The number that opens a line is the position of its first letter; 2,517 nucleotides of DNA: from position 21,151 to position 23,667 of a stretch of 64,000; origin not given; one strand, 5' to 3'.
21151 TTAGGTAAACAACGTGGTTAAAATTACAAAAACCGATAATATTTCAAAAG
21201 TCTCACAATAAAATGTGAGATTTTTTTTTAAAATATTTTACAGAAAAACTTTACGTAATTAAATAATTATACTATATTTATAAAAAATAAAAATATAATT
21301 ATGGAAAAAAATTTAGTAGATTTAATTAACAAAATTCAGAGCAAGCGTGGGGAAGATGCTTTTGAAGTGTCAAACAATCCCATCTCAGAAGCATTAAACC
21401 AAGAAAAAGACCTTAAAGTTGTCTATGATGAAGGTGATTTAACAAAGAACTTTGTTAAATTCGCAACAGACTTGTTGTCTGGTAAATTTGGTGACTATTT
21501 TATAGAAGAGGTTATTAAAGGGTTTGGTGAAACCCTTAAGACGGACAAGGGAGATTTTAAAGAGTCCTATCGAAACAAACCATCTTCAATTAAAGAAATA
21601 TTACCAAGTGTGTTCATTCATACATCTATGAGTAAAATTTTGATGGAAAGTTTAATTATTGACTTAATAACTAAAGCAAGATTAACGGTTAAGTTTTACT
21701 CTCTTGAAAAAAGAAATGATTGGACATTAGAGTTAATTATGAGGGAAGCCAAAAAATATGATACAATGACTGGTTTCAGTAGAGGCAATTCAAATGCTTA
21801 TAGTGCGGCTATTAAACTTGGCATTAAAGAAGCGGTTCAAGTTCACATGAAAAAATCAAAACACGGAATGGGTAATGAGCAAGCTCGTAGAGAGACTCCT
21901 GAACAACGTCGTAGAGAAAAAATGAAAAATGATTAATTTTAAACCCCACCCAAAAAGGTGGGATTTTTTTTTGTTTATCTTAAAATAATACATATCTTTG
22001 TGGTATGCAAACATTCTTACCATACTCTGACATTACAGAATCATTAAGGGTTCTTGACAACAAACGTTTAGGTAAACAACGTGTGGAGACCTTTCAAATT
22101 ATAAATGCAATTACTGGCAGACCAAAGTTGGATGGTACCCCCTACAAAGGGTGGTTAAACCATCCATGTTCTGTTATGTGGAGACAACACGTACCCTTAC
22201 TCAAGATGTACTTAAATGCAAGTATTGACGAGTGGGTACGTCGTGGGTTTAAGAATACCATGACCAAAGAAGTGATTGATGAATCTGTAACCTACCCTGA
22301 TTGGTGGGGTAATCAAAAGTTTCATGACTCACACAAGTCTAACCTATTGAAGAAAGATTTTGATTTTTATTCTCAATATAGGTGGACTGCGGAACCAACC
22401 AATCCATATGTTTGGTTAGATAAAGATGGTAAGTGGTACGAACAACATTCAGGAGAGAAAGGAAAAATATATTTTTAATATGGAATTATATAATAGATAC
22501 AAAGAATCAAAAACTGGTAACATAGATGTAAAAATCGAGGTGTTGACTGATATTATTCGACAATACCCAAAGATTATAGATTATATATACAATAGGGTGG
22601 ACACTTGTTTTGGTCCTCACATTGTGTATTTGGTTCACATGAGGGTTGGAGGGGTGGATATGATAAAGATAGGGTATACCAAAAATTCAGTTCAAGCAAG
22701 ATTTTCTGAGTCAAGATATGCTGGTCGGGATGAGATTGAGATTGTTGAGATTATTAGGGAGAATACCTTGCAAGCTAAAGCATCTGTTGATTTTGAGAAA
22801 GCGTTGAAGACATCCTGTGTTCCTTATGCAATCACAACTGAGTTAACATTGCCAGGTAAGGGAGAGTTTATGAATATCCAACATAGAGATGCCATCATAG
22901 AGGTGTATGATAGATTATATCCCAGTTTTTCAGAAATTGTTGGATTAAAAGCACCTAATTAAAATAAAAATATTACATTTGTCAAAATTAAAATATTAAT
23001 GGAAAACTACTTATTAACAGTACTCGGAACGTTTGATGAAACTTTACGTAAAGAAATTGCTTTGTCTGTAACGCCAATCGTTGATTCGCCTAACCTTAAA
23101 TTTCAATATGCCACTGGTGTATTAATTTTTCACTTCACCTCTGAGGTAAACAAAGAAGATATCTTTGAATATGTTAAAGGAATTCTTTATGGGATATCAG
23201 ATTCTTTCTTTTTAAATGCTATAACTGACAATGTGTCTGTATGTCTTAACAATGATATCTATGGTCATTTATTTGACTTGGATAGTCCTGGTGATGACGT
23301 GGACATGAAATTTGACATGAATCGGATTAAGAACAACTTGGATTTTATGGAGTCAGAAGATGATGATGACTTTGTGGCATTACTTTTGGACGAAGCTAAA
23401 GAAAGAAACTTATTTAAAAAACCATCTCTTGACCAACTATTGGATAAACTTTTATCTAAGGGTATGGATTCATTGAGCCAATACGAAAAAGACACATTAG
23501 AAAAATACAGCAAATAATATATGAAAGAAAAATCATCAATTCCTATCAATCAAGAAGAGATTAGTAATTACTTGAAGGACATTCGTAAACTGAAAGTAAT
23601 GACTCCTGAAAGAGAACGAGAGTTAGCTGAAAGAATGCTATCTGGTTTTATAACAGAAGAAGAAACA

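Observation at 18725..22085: Mosaic junction built from duplicated gene ends: footprint of a tandem duplication and module exchange around a Dam / T5orf172 cassette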

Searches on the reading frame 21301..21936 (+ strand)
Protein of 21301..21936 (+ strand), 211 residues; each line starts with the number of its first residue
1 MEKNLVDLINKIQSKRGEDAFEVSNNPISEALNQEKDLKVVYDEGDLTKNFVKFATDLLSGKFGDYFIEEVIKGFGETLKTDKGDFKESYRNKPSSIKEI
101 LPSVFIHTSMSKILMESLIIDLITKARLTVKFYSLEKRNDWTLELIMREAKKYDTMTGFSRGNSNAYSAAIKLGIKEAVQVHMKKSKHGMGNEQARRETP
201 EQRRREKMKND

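Call 5: search_protein_families(library=pfam, proteins=[window:21301-21936:+], max_evalue=0.01)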
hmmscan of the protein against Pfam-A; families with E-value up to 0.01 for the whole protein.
window:21301-21936:+ (211 aa): 0 families

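Call 7: search_protein_families(library=phrogs, proteins=[window:21301-21936:+], max_evalue=0.01)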
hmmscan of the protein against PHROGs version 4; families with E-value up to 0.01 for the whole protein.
window:21301-21936:+ (211 aa): 1 family
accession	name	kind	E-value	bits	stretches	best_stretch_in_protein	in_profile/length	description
phrog_20046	-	unknown function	2e-07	31.8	1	138-187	248-297/302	-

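Call 17: find_related_loci(query=window:21301-21936:+, collection=viral_contigs, flank=6000)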
Query window:21301-21936:+ (211 aa) in viral_contigs; peptide patterns used: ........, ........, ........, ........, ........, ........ (x = any residue, [..] = any of these).
9 stretches matched a pattern; 1 encode a relative of the query (tblastn E <= 1e-3); 1 distinct loci.
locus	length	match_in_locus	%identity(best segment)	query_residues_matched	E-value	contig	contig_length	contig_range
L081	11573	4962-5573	76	1-210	4e-106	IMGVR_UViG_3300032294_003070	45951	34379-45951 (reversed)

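Call 23: find_encoding_contigs(protein=window:21301-21936:+, flank=6000, max_places=10)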
Protein window:21301-21936:+ (211 aa): 13 contigs read that carry it; 10 places shown.
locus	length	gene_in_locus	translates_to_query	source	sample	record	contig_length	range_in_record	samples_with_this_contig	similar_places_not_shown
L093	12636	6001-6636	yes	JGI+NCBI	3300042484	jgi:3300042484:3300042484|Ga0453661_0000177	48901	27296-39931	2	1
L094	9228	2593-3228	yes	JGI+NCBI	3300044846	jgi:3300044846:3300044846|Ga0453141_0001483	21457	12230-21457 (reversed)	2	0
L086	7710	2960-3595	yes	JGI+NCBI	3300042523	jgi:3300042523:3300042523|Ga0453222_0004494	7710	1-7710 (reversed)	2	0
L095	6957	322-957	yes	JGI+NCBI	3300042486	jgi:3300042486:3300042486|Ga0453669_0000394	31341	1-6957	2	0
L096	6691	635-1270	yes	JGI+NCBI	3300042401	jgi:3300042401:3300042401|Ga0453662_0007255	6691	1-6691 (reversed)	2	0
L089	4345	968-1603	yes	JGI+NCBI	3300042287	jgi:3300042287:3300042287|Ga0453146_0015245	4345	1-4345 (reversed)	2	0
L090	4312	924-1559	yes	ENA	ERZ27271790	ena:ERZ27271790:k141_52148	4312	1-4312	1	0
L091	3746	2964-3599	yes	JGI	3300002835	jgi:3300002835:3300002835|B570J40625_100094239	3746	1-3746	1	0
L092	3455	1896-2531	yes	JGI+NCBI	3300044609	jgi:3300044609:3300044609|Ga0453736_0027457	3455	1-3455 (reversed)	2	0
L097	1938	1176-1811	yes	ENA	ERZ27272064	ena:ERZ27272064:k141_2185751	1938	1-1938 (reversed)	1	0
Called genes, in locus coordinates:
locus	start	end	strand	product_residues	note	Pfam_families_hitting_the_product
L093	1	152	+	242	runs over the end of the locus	-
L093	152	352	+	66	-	-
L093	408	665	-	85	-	-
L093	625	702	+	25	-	-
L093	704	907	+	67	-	-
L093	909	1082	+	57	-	-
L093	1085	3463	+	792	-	-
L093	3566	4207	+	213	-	-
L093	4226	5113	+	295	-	PF02086:MethyltransfD12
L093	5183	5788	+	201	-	-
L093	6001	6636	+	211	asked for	-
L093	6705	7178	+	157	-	PF03013:Pyr_excise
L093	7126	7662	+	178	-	-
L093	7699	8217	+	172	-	PF20216:DUF6576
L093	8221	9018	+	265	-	PF04542:Sigma70_r2, PF04545:Sigma70_r4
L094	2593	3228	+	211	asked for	-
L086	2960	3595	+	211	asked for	-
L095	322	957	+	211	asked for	-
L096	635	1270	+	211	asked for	-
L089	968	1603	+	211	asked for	-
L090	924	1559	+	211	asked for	-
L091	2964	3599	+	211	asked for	-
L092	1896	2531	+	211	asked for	-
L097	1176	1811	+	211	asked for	-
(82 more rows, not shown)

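Call 34: search_protein_families(library=ncbifam, proteins=[window:21301-21936:+], max_evalue=0.05)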
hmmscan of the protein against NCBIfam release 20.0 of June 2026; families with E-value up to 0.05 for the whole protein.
window:21301-21936:+ (211 aa): 0 families

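Call 39: search_protein_families(library=pfam, proteins=[window:21301-21936:+, L081:1676-4462:+], max_evalue=5)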
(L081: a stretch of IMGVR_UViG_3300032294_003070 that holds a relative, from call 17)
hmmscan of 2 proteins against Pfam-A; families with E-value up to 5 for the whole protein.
window:21301-21936:+ (211 aa): 1 family
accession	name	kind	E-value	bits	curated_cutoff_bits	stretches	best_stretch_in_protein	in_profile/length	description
PF12407.13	Abdominal-A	-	0.24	11.5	25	1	192-205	9-22/24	Homeobox protein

L081:1676-4462:+ (928 aa): 2 families
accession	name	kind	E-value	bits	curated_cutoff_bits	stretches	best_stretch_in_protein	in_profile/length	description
PF04458.17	DUF505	-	0.09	11.6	28.7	1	804-870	324-386/622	Protein of unknown function (DUF505)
PF05135.19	Phage_connect_1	-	2.3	9.1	21.2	1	561-623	41-98/101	Phage gp6-like head-tail connector protein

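Call 62: find_homologous_proteins(query=window:21301-21936:+, max_evalue=1e-10)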
Query window:21301-21936:+ (211 aa): 101 proteins with E <= 1e-10 among 180 candidates.
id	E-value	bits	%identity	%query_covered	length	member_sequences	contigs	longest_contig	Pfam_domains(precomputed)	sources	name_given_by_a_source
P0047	1.8e-130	451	100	100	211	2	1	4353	-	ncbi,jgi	jgi:hypothetical protein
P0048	6.0e-128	442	98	100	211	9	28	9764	-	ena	-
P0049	2.5e-127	440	97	100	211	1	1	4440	-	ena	-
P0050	9.9e-127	438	97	100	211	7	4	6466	-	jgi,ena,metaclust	metaclust:\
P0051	3.1e-109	381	86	100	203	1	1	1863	-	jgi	jgi:hypothetical protein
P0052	2.1e-108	379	84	100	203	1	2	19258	-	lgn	-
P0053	1.3e-107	376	83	100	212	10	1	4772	-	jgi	jgi:hypothetical protein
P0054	2.9e-106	372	82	100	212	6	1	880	-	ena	-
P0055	4.6e-106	371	83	100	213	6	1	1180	-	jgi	jgi:hypothetical protein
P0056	5.3e-104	364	87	94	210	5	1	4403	-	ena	-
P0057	2.3e-102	359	81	100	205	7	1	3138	-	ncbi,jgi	jgi:hypothetical protein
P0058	3.7e-101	355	84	93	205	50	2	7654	-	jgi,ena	jgi:hypothetical protein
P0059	1.4e-100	353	80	100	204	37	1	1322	-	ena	-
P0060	2.8e-98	346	82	93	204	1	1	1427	-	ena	-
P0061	3.3e-98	345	78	100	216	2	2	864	-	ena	-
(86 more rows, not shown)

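Call 66: find_encoding_contigs(protein=P0048, flank=4500, max_places=5)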
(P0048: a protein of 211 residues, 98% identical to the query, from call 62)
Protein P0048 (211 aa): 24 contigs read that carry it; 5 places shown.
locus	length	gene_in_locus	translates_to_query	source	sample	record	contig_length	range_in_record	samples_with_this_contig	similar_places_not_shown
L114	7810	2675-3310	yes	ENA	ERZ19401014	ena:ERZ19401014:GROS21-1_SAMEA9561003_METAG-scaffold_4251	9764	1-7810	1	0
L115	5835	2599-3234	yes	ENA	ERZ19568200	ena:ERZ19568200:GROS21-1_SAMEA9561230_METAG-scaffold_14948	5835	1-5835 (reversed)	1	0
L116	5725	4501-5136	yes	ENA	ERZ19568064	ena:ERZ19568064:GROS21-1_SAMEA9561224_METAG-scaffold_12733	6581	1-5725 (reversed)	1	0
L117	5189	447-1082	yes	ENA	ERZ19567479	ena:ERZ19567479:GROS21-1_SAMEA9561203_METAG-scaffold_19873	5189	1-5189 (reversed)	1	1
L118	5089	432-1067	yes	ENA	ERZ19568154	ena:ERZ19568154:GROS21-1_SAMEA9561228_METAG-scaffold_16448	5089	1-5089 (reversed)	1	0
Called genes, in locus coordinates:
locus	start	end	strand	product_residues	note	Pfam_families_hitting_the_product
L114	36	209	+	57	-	-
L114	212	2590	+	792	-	-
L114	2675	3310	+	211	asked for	-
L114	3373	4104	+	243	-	-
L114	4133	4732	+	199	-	-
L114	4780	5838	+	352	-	-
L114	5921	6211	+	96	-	-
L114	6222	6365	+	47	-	-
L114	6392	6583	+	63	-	-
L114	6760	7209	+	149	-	-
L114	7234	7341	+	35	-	-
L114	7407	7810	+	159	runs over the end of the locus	PF03013:Pyr_excise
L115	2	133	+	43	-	?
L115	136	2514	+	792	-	-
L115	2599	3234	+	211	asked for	-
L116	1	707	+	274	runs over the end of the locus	-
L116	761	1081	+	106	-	-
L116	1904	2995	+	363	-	-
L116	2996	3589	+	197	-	-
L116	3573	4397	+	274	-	-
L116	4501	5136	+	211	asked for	-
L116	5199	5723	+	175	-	?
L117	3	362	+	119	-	?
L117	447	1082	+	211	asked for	-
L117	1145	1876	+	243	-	-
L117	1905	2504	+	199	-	-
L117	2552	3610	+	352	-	-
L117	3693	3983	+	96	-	-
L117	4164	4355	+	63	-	-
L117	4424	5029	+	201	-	-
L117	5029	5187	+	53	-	?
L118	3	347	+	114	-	?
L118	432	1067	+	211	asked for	-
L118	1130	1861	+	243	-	-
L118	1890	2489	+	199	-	-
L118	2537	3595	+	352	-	-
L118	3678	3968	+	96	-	-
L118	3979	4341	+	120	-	-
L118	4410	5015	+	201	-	-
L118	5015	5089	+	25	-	?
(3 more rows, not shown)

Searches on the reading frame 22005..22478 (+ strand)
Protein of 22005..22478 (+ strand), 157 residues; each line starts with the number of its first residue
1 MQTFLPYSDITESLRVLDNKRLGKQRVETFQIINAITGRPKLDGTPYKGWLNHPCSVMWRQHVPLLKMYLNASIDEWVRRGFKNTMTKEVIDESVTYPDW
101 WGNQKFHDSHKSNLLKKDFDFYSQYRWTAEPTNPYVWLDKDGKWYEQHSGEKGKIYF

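Call 5: search_protein_families(library=pfam, proteins=[window:22005-22478:+], max_evalue=0.01)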
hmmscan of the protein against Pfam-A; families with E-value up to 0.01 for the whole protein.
window:22005-22478:+ (157 aa): 1 family
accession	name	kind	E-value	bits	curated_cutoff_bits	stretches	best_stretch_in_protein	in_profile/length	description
PF03013.19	Pyr_excise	-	8.7e-22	77.7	23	1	1-89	1-80/81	Pyrimidine dimer DNA glycosylase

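Call 7: search_protein_families(library=phrogs, proteins=[window:22005-22478:+], max_evalue=0.01)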
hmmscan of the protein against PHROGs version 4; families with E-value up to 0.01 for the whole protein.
window:22005-22478:+ (157 aa): 1 family
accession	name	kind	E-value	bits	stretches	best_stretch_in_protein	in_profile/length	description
phrog_624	-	DNA, RNA and nucleotide metabolism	0.0024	18.6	1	9-57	9-59/309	DNA binding protein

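Call 34: search_protein_families(library=ncbifam, proteins=[window:22005-22478:+], max_evalue=0.05)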
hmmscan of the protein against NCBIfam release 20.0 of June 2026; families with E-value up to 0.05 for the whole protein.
window:22005-22478:+ (157 aa): 1 family
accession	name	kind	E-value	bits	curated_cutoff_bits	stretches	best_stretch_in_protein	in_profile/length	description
NF038085.1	MSMEG_6728_fam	subfamily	2.9e-35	121.5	100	2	1-92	1-85/149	MSMEG_6728 family protein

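Call 50: find_encoding_contigs(protein=window:22005-22478:+, flank=4000, max_places=10)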
Protein window:22005-22478:+ (157 aa): 18 contigs read that carry it; 10 places shown.
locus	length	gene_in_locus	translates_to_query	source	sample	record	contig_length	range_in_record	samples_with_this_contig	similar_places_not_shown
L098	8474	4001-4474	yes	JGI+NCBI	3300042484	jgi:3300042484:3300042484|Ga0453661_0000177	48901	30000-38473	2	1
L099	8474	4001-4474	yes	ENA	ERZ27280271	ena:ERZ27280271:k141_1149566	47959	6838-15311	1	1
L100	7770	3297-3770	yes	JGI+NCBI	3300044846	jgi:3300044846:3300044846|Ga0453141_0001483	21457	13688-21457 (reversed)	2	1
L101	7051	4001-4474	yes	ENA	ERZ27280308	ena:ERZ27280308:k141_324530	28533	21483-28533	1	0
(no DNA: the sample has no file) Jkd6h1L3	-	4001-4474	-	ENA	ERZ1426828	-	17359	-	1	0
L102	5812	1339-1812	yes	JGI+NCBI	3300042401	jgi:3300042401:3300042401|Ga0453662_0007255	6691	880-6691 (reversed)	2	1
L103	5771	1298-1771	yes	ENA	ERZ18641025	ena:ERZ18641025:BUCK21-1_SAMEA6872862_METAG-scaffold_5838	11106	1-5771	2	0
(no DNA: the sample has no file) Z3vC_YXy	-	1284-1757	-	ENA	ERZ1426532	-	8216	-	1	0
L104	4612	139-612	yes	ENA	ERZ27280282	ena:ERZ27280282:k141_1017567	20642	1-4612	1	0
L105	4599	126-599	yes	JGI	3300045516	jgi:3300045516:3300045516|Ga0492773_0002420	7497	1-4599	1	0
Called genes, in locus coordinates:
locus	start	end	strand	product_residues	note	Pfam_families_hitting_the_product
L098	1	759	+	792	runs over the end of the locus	-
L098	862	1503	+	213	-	-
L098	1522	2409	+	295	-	PF02086:MethyltransfD12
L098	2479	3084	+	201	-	-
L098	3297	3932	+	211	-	-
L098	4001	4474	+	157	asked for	PF03013:Pyr_excise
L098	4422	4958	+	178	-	-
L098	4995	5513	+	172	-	PF20216:DUF6576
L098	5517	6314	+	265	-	PF04542:Sigma70_r2, PF04545:Sigma70_r4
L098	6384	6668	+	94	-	-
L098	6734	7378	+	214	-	-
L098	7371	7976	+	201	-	PF01510:Amidase_2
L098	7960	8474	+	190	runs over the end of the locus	-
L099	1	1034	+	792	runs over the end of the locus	-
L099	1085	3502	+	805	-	-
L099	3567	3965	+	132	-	-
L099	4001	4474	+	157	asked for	PF03013:Pyr_excise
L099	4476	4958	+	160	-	-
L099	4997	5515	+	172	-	PF20216:DUF6576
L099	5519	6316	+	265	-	PF04542:Sigma70_r2, PF04545:Sigma70_r4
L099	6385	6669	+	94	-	-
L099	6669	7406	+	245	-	-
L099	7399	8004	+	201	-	PF01510:Amidase_2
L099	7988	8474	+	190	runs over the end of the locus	-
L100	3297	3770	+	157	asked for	PF03013:Pyr_excise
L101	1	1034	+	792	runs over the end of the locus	-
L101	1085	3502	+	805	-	-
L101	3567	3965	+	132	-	-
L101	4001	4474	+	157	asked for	PF03013:Pyr_excise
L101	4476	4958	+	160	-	-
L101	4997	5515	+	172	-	PF20216:DUF6576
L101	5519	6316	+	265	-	PF04542:Sigma70_r2, PF04545:Sigma70_r4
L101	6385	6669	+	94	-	-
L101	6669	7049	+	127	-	?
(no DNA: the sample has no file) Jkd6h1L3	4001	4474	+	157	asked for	PF03013:Pyr_excise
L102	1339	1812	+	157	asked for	PF03013:Pyr_excise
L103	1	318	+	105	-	?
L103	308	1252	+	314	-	PF01555:N6_N4_Mtase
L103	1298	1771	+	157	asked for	PF03013:Pyr_excise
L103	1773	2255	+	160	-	-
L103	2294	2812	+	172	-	PF20216:DUF6576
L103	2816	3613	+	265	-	PF04542:Sigma70_r2, PF04545:Sigma70_r4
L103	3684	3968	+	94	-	-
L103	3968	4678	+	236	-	-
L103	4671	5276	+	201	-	PF01510:Amidase_2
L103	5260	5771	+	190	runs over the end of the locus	-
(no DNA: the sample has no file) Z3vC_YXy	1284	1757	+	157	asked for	PF03013:Pyr_excise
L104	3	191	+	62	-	?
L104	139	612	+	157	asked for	PF03013:Pyr_excise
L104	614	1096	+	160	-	-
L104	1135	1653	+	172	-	PF20216:DUF6576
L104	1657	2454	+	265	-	PF04542:Sigma70_r2, PF04545:Sigma70_r4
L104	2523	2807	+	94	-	-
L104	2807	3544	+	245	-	-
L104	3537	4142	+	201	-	PF01510:Amidase_2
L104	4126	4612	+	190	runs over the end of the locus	-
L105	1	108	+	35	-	?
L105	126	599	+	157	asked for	PF03013:Pyr_excise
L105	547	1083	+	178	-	-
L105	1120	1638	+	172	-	PF20216:DUF6576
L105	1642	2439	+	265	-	PF04542:Sigma70_r2, PF04545:Sigma70_r4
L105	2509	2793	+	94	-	-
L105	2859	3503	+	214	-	-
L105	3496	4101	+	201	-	PF01510:Amidase_2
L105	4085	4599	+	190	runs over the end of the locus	-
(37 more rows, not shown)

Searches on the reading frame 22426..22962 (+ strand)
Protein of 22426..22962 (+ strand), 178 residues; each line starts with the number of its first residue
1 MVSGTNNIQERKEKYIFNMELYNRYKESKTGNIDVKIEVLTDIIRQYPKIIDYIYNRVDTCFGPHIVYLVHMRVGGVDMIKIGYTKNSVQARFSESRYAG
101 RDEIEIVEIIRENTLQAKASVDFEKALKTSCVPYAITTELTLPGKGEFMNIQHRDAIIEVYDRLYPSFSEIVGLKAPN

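Call 5: search_protein_families(library=pfam, proteins=[window:22426-22962:+], max_evalue=0.01)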
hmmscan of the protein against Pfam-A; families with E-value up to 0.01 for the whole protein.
window:22426-22962:+ (178 aa): 1 family
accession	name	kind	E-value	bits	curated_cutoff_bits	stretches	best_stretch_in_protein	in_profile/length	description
PF10544.15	T5orf172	-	9.9e-05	23.2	20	1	67-152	3-89/101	T5orf172 domain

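Call 7: search_protein_families(library=phrogs, proteins=[window:22426-22962:+], max_evalue=0.01)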
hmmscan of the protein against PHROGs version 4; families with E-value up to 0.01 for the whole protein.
window:22426-22962:+ (178 aa): 1 family
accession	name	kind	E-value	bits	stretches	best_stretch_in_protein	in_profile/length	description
phrog_681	-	DNA, RNA and nucleotide metabolism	2.5e-06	27.4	1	62-162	437-535/576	endonuclease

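Call 34: search_protein_families(library=ncbifam, proteins=[window:22480-22962:+], max_evalue=0.05)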
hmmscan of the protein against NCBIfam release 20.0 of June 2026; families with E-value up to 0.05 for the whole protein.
window:22480-22962:+ (160 aa): 0 families

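Call 39: search_protein_families(library=pfam, proteins=[window:22480-22962:+], max_evalue=5)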
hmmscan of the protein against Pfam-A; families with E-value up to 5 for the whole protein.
window:22480-22962:+ (160 aa): 3 families
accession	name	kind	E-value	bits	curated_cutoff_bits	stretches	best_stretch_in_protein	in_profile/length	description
PF10544.15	T5orf172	-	0.00012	22.9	20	1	49-134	3-89/101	T5orf172 domain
PF13455.12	MUG113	-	0.021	15.8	22.3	1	63-113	2-47/73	Meiotically up-regulated gene 113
PF05848.17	CtsR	-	0.2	12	23.1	1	7-64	14-68/72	CtsR N-terminal HTH domain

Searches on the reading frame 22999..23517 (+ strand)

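Call 5: search_protein_families(library=pfam, proteins=[window:22999-23517:+], max_evalue=0.01)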
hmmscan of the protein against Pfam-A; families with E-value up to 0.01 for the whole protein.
window:22999-23517:+ (172 aa): 1 family
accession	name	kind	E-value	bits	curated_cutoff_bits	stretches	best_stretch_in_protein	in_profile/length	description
PF20216.3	DUF6576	-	1.2e-08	35.4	27.3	1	143-172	17-46/47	Family of unknown function (DUF6576)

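Call 7: search_protein_families(library=phrogs, proteins=[window:22999-23517:+], max_evalue=0.01)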
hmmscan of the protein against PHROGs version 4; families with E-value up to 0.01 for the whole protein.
window:22999-23517:+ (172 aa): 0 families
